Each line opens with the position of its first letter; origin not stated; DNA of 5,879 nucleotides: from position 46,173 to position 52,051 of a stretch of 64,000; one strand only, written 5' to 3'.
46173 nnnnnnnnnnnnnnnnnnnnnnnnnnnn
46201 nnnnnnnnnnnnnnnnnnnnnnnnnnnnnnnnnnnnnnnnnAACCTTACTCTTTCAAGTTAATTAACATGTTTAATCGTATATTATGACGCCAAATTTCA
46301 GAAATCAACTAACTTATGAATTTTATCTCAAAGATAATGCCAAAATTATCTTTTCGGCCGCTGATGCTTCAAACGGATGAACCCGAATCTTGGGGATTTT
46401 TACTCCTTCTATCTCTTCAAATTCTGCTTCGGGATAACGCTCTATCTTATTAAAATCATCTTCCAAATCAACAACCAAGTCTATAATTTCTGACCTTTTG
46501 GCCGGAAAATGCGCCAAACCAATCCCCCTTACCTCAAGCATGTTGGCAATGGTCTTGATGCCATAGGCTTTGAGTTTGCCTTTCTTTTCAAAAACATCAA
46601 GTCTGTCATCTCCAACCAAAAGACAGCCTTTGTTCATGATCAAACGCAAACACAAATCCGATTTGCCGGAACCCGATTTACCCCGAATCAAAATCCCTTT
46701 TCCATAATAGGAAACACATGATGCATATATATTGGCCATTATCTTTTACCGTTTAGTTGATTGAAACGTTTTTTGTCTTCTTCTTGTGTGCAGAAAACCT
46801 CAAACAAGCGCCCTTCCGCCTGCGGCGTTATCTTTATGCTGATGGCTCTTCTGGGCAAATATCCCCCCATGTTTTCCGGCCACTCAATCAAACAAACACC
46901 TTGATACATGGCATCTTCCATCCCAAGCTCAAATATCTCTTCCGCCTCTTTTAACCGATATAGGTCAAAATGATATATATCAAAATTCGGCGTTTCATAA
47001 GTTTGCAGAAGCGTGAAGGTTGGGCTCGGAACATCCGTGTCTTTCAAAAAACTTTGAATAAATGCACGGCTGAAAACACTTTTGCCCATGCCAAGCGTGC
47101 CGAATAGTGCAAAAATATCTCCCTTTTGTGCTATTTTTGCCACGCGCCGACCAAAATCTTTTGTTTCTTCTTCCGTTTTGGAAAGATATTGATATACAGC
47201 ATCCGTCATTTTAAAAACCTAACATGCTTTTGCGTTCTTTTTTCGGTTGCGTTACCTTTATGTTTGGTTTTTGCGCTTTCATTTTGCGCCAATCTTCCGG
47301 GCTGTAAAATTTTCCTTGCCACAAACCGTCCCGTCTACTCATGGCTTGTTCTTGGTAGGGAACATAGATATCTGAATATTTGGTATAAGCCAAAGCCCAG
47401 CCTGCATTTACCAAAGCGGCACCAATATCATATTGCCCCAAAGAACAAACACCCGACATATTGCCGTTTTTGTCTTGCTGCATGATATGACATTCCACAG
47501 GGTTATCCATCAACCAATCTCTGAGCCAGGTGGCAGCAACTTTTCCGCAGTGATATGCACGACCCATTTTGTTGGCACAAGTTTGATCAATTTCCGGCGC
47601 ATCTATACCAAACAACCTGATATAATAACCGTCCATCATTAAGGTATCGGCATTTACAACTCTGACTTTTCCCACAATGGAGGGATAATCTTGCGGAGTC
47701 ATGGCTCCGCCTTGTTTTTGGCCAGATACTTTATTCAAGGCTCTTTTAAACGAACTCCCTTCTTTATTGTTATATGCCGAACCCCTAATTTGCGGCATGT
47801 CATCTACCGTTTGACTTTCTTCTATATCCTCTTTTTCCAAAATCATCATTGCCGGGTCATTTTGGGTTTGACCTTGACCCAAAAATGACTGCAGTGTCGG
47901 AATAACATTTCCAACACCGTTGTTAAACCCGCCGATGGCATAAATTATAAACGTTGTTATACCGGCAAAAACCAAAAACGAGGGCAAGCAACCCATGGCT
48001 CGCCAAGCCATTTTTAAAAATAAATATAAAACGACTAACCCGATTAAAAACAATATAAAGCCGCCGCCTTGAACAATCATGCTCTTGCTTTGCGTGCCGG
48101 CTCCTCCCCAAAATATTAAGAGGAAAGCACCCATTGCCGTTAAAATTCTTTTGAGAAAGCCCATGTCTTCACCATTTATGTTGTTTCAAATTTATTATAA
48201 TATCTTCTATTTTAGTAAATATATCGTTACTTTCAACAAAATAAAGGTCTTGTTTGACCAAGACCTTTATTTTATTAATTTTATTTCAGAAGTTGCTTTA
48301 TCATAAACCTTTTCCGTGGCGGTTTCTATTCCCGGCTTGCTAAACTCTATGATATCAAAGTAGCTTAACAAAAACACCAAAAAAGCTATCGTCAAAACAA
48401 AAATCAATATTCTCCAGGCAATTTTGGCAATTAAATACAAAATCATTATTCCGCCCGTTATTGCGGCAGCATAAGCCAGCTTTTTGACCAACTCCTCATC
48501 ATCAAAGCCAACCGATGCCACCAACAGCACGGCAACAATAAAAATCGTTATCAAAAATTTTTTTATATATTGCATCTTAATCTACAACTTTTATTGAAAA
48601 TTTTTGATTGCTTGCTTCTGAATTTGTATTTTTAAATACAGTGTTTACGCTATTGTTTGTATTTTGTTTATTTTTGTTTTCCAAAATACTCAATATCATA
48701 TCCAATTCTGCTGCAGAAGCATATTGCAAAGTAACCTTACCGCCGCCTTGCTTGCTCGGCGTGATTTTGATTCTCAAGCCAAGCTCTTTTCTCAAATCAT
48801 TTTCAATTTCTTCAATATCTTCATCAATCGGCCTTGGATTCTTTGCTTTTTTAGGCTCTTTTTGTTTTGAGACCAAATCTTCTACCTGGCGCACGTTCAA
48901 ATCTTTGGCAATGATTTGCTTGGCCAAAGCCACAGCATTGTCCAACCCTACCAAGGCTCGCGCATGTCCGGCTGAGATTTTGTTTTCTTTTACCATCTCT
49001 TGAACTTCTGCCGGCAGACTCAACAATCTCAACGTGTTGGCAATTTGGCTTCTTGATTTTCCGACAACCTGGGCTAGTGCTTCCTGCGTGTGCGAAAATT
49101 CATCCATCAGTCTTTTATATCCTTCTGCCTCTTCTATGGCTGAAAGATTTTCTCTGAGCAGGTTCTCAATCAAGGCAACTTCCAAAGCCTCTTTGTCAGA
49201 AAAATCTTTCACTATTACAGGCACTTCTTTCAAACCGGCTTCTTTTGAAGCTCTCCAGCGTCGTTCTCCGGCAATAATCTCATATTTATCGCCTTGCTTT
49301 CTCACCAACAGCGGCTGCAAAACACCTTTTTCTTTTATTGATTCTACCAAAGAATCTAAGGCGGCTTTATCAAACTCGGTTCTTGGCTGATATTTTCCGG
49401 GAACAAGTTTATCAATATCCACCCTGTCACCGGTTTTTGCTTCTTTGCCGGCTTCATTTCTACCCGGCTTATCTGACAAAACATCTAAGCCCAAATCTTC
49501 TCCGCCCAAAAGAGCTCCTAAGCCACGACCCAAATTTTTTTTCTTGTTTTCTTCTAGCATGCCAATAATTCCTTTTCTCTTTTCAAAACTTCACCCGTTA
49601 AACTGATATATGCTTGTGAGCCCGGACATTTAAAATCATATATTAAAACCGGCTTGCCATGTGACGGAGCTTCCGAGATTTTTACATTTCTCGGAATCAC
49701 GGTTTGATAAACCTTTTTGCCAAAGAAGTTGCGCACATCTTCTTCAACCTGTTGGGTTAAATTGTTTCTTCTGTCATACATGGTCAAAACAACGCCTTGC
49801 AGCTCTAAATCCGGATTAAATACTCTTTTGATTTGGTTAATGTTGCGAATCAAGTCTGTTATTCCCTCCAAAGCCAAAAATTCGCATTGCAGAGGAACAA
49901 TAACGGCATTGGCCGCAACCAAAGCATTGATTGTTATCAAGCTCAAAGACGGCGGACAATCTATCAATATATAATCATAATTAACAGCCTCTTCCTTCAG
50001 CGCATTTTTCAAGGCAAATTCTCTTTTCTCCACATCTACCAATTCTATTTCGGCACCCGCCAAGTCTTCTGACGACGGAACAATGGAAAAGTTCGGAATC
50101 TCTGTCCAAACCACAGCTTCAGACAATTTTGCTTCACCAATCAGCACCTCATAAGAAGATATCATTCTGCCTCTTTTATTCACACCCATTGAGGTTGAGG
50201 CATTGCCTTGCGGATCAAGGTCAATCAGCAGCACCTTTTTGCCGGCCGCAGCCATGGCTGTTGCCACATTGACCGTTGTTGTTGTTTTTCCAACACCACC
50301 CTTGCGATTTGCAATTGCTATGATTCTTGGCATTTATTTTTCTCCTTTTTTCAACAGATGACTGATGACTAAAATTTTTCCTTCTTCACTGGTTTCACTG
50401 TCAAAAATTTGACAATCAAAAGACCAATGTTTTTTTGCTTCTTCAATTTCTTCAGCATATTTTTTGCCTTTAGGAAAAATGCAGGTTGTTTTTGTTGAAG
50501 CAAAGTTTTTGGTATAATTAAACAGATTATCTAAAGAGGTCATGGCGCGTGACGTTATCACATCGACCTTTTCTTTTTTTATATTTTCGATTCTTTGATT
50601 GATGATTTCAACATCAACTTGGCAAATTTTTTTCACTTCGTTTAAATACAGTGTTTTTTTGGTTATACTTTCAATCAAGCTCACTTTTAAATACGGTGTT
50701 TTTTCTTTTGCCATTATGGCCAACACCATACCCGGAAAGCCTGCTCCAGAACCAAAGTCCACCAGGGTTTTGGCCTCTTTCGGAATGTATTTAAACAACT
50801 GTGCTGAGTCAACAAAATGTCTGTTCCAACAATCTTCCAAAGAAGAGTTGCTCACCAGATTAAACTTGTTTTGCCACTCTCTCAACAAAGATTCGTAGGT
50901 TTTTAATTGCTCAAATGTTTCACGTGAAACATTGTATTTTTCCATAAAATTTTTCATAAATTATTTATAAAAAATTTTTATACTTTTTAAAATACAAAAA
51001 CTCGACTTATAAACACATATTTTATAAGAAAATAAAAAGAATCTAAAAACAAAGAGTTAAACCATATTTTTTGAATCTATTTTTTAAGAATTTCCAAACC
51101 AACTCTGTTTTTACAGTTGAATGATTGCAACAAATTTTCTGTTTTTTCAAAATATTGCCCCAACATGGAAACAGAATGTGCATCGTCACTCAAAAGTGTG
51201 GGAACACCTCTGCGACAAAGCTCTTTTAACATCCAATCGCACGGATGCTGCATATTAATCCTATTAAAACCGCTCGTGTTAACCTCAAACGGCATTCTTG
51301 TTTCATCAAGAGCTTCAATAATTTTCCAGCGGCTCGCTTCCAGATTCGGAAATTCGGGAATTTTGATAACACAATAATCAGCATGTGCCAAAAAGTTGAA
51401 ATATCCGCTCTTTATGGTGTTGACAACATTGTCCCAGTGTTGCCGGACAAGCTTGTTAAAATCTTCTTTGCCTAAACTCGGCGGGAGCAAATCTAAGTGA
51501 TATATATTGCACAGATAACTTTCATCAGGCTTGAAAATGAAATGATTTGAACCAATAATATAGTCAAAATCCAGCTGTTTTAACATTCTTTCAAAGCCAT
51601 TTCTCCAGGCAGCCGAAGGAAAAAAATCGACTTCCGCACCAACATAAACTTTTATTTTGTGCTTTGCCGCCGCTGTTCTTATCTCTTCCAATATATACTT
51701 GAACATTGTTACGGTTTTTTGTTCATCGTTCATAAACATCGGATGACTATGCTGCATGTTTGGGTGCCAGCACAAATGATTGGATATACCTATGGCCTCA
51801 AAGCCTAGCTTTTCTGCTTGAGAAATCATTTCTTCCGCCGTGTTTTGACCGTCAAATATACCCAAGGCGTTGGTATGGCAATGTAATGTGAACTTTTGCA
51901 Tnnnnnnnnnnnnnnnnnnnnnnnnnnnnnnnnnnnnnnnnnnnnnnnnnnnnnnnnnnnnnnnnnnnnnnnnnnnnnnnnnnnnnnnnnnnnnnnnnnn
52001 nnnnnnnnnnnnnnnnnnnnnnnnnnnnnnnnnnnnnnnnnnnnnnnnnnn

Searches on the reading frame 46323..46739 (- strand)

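Call 43: search_protein_families(library=pfam, proteins=[window:46323-46739:-], max_evalue=0.000001)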
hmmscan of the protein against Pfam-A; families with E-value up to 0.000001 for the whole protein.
window:46323-46739:- (138 aa): 1 family
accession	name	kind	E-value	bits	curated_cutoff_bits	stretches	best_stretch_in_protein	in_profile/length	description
PF07475.17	Hpr_kinase_C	-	6.2e-19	68.6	33.3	1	4-126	9-141/171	HPr Serine kinase C-terminal domain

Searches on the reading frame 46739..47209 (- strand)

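Call 43: search_protein_families(library=pfam, proteins=[window:46739-47209:-], max_evalue=0.000001)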
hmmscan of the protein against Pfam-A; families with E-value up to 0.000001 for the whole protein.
window:46739-47209:- (156 aa): 1 family
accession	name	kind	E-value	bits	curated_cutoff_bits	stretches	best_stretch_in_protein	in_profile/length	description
PF02367.23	TsaE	-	6.2e-37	126.8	26.6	1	11-131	2-122/128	Threonylcarbamoyl adenosine biosynthesis protein TsaE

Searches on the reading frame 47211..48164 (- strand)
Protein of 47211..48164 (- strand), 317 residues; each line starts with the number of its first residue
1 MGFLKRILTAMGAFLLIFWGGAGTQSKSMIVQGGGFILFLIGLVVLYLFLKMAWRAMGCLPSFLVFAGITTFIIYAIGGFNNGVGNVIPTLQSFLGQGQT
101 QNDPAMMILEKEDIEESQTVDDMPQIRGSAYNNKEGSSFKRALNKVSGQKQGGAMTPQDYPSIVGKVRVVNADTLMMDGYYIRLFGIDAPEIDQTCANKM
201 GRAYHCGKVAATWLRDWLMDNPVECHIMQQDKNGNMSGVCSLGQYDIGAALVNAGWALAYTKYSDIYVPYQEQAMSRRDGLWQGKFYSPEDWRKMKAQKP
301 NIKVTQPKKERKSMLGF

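Call 43: search_protein_families(library=pfam, proteins=[window:47211-48164:-], max_evalue=0.000001)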
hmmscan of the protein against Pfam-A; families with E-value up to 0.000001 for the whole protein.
window:47211-48164:- (317 aa): 1 family
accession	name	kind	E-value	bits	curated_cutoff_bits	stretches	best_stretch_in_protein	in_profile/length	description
PF00565.23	SNase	-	2e-11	44.7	21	1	182-283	2-106/107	Staphylococcal nuclease homologue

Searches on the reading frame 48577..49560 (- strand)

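Call 8: search_protein_families(library=ncbifam, proteins=[window:48577-49560:-])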
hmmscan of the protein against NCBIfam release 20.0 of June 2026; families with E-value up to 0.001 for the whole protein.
window:48577-49560:- (327 aa): 8 families
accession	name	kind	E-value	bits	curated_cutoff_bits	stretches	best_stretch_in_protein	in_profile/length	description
TIGR04285.1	nucleoid_noc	exception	1.1e-74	251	315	1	46-258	4-217/255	nucleoid occlusion protein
TIGR00180.1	parB_part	domain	1.4e-60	204.3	58.45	1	47-216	8-185/186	ParB/RepB/Spo0J family partition protein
TIGR03734.1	PRTRC_parB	hypoth_equivalog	2.3e-37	128.8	278.6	1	58-232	7-188/555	PRTRC system ParB family protein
TIGR03454.1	partition_RepB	equivalog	4.5e-17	62.4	201.5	1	47-243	67-256/325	plasmid partitioning protein RepB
NF010406.0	PRK13832.1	subfamily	2.1e-15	56.3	640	1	60-195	21-159/578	plasmid partitioning protein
NF010440.0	PRK13866.1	equivalog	1e-09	38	522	1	67-164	89-188/336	plasmid partitioning protein RepB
NF010252.0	PRK13698.1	equivalog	2.8e-08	33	274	1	64-215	85-237/323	ParB/RepB/Spo0J family plasmid partition protein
NF053625.1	SerKinSerKArch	equivalog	5e-08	32.4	380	1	47-124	19-94/244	ADP-dependent L-serine kinase SerK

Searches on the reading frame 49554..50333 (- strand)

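Call 8: search_protein_families(library=ncbifam, proteins=[window:49554-50333:-])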
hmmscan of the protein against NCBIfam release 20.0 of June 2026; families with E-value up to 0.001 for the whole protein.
window:49554-50333:- (259 aa): 32 families (the best 25 are shown)
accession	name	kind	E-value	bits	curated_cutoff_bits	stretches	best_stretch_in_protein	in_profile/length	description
NF041546.1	ParA_partition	equivalog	3.1e-32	111.8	180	2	4-55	1-52/203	ParA family partition ATPase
TIGR01969.1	minD_arch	subfamily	8.2e-32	110.3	201.75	1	3-255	1-236/251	cell division ATPase MinD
NF041283.1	PrgP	equivalog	2.3e-28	99.3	400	1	2-217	2-226/297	ParA superfamily DNA segregation protein PrgP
TIGR03453.1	partition_RepA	equivalog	1.1e-27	96.9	348.45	1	4-222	106-343/387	plasmid partitioning protein RepA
TIGR01968.1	minD_bact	equivalog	2.9e-24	85.8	212.9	1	3-256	2-243/261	septum site-determining protein MinD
NF010259.0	PRK13705.1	equivalog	4.4e-20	72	725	1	2-214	106-333/388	plasmid-partitioning protein SopA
NF010443.0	PRK13869.1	subfamily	7.9e-19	67.7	446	1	4-222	123-360/405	plasmid-partitioning protein RepA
TIGR03371.1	cellulose_yhjQ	equivalog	7.5e-18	64.9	157.85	1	4-240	3-232/246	cellulose biosynthesis protein BcsQ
TIGR01007.1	eps_fam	subfamily_domain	3.7e-17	62.6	108.05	1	4-140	19-148/204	polysaccharide biosynthesis tyrosine autokinase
NF008079.0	PRK10818.1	equivalog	1.1e-14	54.4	508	1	1-254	1-251/270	septum site-determining protein MinD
TIGR01287.1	nifH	equivalog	4.4e-11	42.6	394.35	1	10-254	7-249/275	nitrogenase iron protein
NF008568.0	PRK11519.1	equivalog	8.5e-11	40.7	1068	1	7-184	531-696/720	tyrosine-protein kinase Wzc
NF047398.1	AAA_KGGVGR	domain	1.8e-10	41.5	90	1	2-40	2-40/190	KGGVGR-motif variant AAA ATPase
TIGR01005.1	eps_transp_fam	subfamily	1.8e-10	39.7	411.7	1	2-188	546-720/754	exopolysaccharide transport protein family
NF033200.1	F430_CfbC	exception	1.9e-10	40.5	402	1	5-50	3-47/260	Ni-sirohydrochlorin a,c-diamide reductive cyclase ATP-dependent reductase subunit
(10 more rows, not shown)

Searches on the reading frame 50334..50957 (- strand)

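Call 8: search_protein_families(library=ncbifam, proteins=[window:50334-50957:-])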
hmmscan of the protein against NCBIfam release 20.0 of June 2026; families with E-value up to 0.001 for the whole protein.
window:50334-50957:- (207 aa): 1 family
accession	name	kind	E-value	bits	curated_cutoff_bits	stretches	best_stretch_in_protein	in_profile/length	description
TIGR00138.1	rsmG_gidB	equivalog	5.1e-44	150.1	99.5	1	18-180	1-161/183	16S rRNA (guanine(527)-N(7))-methyltransferase RsmG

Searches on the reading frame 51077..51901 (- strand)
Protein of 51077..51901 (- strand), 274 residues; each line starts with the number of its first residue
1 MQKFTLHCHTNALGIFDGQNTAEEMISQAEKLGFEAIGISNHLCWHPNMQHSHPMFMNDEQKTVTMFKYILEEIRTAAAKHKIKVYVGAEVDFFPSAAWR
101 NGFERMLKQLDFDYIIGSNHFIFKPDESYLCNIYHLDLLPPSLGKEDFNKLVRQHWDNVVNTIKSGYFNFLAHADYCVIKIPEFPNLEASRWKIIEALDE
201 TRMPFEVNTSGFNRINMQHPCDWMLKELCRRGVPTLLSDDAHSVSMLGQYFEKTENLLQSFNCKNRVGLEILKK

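Call 8: search_protein_families(library=ncbifam, proteins=[window:51077-51901:-])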
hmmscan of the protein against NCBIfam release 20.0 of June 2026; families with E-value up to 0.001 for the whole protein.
window:51077-51901:- (274 aa): 9 families
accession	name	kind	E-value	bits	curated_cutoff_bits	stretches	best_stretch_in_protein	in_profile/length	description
NF005596.0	PRK07328.1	subfamily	6.7e-29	101.1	202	1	5-262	5-251/269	histidinol-phosphatase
TIGR01856.1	hisJ_fam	subfamily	2.3e-22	79.9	90.2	1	6-254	3-250/252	histidinol-phosphatase HisJ family protein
NF005235.0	PRK06740.1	equivalog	3.7e-18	66.1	442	1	63-266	120-318/335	histidinol phosphate phosphatase domain-containing protein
NF005996.1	PRK08123.1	equivalog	3.4e-14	52.7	133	1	7-254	4-261/262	histidinol-phosphatase HisJ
NF006702.0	PRK09248.1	domain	1e-09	38.3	264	1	152-264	111-216/246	PHP domain-containing protein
NF005597.0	PRK07329.1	equivalog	2.8e-07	30.4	303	1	58-265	44-244/257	hypothetical protein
NF006375.0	PRK08609.1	equivalog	2.5e-06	26.4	426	1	6-128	339-446/571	DNA polymerase/3'-5' exonuclease PolX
NF006251.0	PRK08392.1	equivalog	5.1e-06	26.1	212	1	6-129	4-104/216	hypothetical protein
NF004086.0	PRK05588.1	equivalog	0.00012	22.2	321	1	101-264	81-242/255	histidinol phosphate phosphatase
